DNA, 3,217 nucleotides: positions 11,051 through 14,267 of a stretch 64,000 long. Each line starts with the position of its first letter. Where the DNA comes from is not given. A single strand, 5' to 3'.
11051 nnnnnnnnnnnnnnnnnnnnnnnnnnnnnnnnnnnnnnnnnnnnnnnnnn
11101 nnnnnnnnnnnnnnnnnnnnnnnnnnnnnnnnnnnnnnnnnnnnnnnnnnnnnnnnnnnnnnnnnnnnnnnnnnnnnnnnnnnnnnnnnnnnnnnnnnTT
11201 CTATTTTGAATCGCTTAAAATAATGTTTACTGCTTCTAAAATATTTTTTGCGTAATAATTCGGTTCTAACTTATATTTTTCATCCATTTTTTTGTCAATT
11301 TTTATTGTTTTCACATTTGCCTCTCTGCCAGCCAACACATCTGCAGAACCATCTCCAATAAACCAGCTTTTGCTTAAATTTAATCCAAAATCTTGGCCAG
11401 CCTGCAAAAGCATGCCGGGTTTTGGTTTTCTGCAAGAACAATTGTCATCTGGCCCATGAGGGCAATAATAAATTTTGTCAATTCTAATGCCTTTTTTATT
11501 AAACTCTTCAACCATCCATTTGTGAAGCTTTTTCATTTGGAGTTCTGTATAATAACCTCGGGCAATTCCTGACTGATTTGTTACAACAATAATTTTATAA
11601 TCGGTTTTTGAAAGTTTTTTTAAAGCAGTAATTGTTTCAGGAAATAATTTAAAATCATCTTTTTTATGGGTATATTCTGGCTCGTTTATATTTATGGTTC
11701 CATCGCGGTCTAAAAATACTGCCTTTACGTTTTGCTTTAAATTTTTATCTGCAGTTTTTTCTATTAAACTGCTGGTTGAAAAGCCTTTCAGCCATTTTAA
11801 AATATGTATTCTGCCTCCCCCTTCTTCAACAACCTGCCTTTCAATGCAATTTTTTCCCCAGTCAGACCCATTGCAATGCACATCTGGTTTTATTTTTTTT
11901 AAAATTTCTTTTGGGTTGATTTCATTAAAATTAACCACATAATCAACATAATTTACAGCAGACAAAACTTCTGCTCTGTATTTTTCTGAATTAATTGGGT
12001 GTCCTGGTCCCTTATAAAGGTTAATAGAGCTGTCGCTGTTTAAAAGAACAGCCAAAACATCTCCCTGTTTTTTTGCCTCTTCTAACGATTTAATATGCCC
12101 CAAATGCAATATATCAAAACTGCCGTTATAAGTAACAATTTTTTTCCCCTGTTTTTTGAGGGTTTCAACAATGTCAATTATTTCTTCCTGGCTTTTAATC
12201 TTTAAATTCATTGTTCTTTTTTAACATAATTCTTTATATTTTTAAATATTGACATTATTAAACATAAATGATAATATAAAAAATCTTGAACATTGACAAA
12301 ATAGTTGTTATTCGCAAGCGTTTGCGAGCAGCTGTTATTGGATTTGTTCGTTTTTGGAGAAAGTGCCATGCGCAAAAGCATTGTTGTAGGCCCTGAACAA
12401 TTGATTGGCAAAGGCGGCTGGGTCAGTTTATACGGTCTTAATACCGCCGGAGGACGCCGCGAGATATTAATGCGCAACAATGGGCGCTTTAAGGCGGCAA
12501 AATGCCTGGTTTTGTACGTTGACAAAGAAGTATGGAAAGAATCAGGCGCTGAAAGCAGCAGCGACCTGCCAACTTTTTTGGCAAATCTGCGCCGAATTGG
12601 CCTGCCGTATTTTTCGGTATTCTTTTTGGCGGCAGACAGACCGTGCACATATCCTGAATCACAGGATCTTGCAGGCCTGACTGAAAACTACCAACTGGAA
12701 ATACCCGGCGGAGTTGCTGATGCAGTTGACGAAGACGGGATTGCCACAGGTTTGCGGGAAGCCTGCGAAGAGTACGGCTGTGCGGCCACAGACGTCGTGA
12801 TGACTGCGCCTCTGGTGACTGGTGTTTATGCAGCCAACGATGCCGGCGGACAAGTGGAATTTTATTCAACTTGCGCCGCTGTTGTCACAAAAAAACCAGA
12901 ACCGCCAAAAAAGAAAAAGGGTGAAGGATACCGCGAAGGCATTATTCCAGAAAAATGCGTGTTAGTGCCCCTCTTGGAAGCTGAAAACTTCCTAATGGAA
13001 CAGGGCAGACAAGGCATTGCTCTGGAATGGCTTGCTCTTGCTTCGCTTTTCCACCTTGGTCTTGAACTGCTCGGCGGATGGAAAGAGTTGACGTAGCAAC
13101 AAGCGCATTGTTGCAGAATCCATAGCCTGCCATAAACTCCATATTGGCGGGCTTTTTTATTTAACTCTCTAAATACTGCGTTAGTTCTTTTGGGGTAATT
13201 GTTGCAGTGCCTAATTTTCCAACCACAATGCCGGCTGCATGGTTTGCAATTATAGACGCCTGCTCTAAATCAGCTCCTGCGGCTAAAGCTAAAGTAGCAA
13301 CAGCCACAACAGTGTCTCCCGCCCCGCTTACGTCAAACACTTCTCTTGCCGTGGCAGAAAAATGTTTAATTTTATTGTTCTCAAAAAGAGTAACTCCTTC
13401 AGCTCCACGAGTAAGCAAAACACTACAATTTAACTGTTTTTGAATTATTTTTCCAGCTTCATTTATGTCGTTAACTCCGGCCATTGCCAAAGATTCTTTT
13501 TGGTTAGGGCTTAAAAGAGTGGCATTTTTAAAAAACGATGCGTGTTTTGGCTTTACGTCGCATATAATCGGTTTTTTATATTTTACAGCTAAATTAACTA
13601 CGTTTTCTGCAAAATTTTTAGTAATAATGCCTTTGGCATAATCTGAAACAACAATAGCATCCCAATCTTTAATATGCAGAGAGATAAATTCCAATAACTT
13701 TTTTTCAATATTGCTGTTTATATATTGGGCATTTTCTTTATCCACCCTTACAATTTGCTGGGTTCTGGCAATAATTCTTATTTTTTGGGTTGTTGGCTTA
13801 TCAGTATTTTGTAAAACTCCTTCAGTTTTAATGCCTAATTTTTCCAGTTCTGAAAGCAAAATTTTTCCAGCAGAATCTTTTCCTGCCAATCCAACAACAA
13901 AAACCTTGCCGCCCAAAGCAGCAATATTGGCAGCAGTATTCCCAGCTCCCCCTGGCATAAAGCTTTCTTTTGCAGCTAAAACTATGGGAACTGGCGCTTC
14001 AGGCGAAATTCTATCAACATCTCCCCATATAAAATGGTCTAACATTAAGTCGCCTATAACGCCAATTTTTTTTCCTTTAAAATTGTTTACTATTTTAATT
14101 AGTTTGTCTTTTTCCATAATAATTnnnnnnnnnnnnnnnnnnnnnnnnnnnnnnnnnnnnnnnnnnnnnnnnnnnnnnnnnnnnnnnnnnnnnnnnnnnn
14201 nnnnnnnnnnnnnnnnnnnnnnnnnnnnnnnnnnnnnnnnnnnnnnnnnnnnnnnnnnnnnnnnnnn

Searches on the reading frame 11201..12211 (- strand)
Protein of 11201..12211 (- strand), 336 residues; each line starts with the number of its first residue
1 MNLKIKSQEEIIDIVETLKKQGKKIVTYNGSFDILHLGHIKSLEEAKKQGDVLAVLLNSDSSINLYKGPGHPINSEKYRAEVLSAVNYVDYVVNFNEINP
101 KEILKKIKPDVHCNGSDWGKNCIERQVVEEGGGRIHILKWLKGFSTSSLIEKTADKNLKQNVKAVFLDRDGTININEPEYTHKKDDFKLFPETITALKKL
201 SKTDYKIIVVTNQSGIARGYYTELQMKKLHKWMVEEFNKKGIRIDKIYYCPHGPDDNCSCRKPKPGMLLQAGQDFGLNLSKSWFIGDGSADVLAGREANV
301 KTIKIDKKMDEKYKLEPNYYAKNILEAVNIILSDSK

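Call 84: search_protein_families(library=pfam, proteins=[window:11201-12211:-], max_evalue=0.001)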
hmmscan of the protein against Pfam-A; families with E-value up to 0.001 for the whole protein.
window:11201-12211:- (336 aa): 5 families
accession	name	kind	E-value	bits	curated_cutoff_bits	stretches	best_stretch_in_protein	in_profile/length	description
PF01467.32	CTP_transf_like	-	1.7e-16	61.1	21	1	28-124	2-95/133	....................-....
PF08645.17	PNK3P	-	3.1e-12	46.9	22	1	166-292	4-130/161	Polynucleotide kinase 3 phosphatase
PF13419.12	HAD_2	-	4.2e-12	47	23.8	1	149-304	48-177/178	Haloacid dehalogenase-like hydrolase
PF00702.32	Hydrolase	-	3.1e-10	41.2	26.4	1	163-299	80-191/191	haloacid dehalogenase-like hydrolase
PF13242.12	Hydrolase_like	-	4.3e-10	39.8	22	1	260-327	2-75/75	HAD-hyrolase-like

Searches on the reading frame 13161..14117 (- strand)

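Call 84: search_protein_families(library=pfam, proteins=[window:13161-14117:-], max_evalue=0.001)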
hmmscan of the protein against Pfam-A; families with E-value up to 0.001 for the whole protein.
window:13161-14117:- (318 aa): 2 families
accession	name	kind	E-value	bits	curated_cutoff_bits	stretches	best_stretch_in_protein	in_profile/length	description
PF00294.29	PfkB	-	2.1e-44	152.5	25.8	1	18-310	4-301/302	pfkB family carbohydrate kinase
PF08543.17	Phos_pyr_kin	-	2.1e-06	27.8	27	1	194-290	115-223/246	Phosphomethylpyrimidine kinase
